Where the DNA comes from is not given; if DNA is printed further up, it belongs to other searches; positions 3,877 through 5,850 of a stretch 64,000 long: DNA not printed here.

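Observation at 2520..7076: Translationally coupled dynamin-like GTPase pair divergently paired with an Mrr-like PD-(D/E)xK nuclease-fold protein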

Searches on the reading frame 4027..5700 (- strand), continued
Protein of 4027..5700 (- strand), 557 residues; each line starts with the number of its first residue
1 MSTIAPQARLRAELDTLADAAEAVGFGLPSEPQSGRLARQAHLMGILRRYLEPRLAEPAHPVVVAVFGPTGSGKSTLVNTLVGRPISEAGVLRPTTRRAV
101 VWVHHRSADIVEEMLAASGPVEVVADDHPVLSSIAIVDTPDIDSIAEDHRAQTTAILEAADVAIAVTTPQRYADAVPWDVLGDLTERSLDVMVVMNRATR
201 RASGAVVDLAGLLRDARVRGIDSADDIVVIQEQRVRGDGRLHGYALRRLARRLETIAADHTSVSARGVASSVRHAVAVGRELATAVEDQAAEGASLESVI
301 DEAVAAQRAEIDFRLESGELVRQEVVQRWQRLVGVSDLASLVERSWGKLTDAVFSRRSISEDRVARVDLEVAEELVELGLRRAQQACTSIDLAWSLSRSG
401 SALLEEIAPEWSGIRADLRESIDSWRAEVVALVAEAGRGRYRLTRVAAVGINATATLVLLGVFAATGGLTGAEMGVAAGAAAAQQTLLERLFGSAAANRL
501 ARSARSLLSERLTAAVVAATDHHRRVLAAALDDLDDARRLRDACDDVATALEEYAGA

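Call 42: predict_structure(alignment_id=A2)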
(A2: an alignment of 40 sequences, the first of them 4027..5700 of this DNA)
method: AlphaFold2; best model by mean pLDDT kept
length: 557 residues; sequences in the alignment: 40
mean_pLDDT: 84.9   pTM: 0.79
mean pLDDT of the five models: 84.9, 82.4, 82.2, 80.7, 79.7
residues with pLDDT >= 90: 298; 70-90: 172; 50-70: 60; < 50: 27
segments of 3 or more residues with pLDDT < 50: 345-357, 466-477
pLDDT, mean of each block of 10 residues (from residue 1): 79 98 95 94 94 91 94 90 84 70 94 89 92 94 83 93 93 84 88 89 89 88 90 71 84 93 93 97 98 97 97 81 68 62 48 47 79 90 96 96 91 95 91 78 61 74 52 45 71 81 90 96 96 97 98 90
secondary structure, 60 per line:
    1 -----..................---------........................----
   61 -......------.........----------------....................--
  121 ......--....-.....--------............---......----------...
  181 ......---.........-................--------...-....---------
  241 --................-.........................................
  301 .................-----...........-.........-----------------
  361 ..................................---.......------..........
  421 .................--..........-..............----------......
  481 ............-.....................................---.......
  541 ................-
elements in order: H6-23 H33-56 E62-67 H74-82 E99-104 H105-118 E121-126 H129-132 E134-138 H147-158 E162-167 H178-186 E190-198 H200-215 E228-231 H243-258 H260-317 H323-333 H335-343 H361-394 H398-404 H411-437 H440-449 H451-464 H475-492 H494-530 H534-556

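Call 67: fold_search(model_id=the predicted structure, library=pdb)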
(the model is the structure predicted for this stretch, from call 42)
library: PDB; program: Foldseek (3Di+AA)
matches with E <= 10: 612; with E <= 0.001: 61
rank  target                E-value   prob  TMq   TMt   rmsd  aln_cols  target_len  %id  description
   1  2j68                  5.3e-09  1.00  0.26  0.22  32.6       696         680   13  Bacterial dynamin-like protein BDLP, GDP bound (released 2006-12-04)
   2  2j69_A                9.3e-09  1.00  0.25  0.21  34.5       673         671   15  Bacterial dynamin-like protein BDLP (released 2006-12-04)
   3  6j72                  1.5e-08  1.00  0.26  0.26  33.8       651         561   14  Crystal structure of IniA from Mycobacterium smegmatis with GTP bound (released 2019-09-11)
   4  5gtm_A                5.5e-08  1.00  0.31  0.32  12.7       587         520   11  Modified human MxA, nucleotide-free form (released 2017-05-31)
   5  4bej_C                1.7e-07  1.00  0.24  0.25  16.6       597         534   13  Nucleotide-free Dynamin 1-like protein (DNM1L, DRP1, DLP1) (released 2013-04-24)
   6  6j73_B                2.5e-07  1.00  0.26  0.26  33.0       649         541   14  Crystal structure of IniA from Mycobacterium smegmatis (released 2019-09-11)
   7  6j73_A                3.9e-07  1.00  0.25  0.26  33.5       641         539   14  Crystal structure of IniA from Mycobacterium smegmatis (released 2019-09-11)
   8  6jfl_B                6.8e-07  1.00  0.24  0.32  16.8       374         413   14  Nucleotide-free Mitofusin2 (MFN2) (released 2019-11-13)
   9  4bej_B                6.8e-07  1.00  0.25  0.25  16.0       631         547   14  Nucleotide-free Dynamin 1-like protein (DNM1L, DRP1, DLP1) (released 2013-04-24)
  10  9kfd_A                8.9e-07  1.00  0.37  0.47   6.9       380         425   12  Truncated Fzo1,GTP-bound (released 2025-08-27)
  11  5oxf_C                1.0e-06  1.00  0.35  0.33  15.1       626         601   10  An oligomerised bacterial dynamin pair provides a mechanism for the long range sensing and tethering of membranes (released 2018-09-05)
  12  4bej_D                1.0e-06  1.00  0.26  0.27  16.5       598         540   12  Nucleotide-free Dynamin 1-like protein (DNM1L, DRP1, DLP1) (released 2013-04-24)
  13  5oxf_A                1.1e-06  1.00  0.25  0.20  30.1       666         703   11  An oligomerised bacterial dynamin pair provides a mechanism for the long range sensing and tethering of membranes (released 2018-09-05)
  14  5gtm_B                1.1e-06  1.00  0.29  0.30  13.4       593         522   11  Modified human MxA, nucleotide-free form (released 2017-05-31)
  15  9kff                  1.1e-06  1.00  0.37  0.50   6.5       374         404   12  Truncated Fzo1 with modified LB, transition-like state (released 2025-08-27)
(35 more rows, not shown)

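Call 73: find_encoding_contigs(protein=P0121, flank=10000, max_places=2)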
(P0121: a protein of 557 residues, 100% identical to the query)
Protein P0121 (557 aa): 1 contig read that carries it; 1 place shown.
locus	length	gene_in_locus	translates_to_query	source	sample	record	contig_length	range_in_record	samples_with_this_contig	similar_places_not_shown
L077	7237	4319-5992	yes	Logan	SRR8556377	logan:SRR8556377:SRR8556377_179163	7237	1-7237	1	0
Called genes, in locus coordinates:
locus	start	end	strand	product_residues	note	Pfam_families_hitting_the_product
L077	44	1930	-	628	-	PF12229:PG_binding_4 (weak), PF04294:VanW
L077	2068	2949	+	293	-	PF01073:3Beta_HSD (faint), PF01370:Epimerase, PF08338:DUF1731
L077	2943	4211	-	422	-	-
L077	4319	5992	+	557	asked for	PF00350:Dynamin_N (weak), PF01926:MMR_HSR1 (weak)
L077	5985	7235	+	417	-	?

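Call 77: find_related_loci(query=A2, collection=metagenome_contigs, flank=6000)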
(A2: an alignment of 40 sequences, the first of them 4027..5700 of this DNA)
Query A2 (557 aa) in metagenome_contigs; peptide patterns used: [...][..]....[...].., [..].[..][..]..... (x = any residue, [..] = any of these).
600 stretches matched a pattern (row limit reached: there are more); 538 encode a relative of the query (tblastn E <= 1e-3); the best 80 are kept; 80 distinct loci.
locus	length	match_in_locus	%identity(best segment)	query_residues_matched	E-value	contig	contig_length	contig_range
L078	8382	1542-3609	48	2-542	1e-134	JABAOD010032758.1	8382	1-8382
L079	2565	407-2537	47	3-532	2e-132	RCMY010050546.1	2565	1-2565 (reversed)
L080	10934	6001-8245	44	4-557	7e-119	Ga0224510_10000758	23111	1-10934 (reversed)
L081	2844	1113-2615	45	4-512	1e-118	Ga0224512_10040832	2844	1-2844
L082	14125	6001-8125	43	4-554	1e-103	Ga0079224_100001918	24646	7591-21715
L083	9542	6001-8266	43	4-532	3e-100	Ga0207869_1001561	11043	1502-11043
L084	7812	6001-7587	44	4-532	9e-100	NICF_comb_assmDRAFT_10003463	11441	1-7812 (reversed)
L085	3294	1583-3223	42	4-554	1e-101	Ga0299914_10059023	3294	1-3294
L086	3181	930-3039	42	9-532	4e-91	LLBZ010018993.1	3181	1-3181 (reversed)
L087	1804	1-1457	51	10-505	4e-108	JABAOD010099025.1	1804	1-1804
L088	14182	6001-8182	40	2-512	1e-82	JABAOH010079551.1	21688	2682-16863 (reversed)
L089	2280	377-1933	41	4-512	1e-84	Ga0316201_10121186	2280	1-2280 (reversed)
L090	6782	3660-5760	42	26-554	4e-81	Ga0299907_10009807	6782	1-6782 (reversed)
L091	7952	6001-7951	42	26-554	5e-81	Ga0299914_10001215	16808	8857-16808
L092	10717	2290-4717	39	4-512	1e-80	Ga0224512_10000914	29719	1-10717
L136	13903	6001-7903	46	46-326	1e-54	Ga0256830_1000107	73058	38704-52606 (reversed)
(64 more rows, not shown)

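Call 87: search_protein_families(library=pfam, proteins=[L136:4950-5738:+, L082:3833-5083:+, L082:5087-5779:+], max_evalue=0.001)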
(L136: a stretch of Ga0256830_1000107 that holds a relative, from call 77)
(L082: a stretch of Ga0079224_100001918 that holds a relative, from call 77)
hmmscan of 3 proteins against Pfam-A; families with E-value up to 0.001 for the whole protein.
L136:4950-5738:+ (262 aa): 1 family
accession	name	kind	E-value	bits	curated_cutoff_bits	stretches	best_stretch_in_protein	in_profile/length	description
PF12705.13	PDDEXK_1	-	2.5e-19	70.6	22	1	15-245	2-247/247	PD-(D/E)XK nuclease superfamily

L082:3833-5083:+ (416 aa): 5 families
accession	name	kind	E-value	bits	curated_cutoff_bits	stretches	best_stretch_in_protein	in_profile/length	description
PF01266.30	DAO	-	1.7e-63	215.7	27.9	1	30-383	1-352/353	FAD dependent oxidoreductase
PF13454.12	NAD_binding_9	-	4.6e-07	30.4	21.8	0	32-63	1-34/155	FAD-NAD(P)-binding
PF01946.23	Thi4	-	3.8e-05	23.5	26.2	1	27-65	16-53/235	Thi4 family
PF07992.20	Pyr_redox_2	-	0.00017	21.5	26.1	0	30-66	2-36/291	Pyridine nucleotide-disulphide oxidoreductase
PF13450.12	NAD_binding_8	-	0.00022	21.8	21.9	1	33-65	1-31/68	NAD(P)-binding Rossmann-like domain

L082:5087-5779:+ (230 aa): 11 families
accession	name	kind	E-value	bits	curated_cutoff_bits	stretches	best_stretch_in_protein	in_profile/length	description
PF08241.18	Methyltransf_11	-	2.7e-23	82.8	21.2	1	61-151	2-91/95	Methyltransferase domain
PF13649.12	Methyltransf_25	-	6.4e-23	81.7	27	1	60-151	2-97/97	Methyltransferase domain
PF13847.12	Methyltransf_31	-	1.6e-16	60.8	27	1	59-159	7-113/145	Methyltransferase domain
PF08242.18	Methyltransf_12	-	3.6e-14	53.7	30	1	60-151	1-96/98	Methyltransferase domain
PF13489.12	Methyltransf_23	-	4.8e-12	46.3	27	1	51-165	18-124/164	Methyltransferase domain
PF01209.24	Ubie_methyltran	-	1.4e-09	38.1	20.1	1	56-155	48-151/233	ubiE/COQ5 methyltransferase family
PF05175.20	MTS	-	1e-06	28.9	23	1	51-126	28-104/170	Methyltransferase small domain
PF05724.17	TPMT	-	0.00059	20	26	1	63-92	45-74/218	Thiopurine S-methyltransferase (TPMT)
PF01728.25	FtsJ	-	0.00067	20.1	24.1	1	56-126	22-97/181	FtsJ-like methyltransferase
PF02353.26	CMAS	-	0.00075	19.3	27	0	60-101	67-109/273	Mycolic acid cyclopropane synthetase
PF13679.12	Methyltransf_32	-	0.00085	19.7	27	0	57-108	27-84/143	Methyltransferase domain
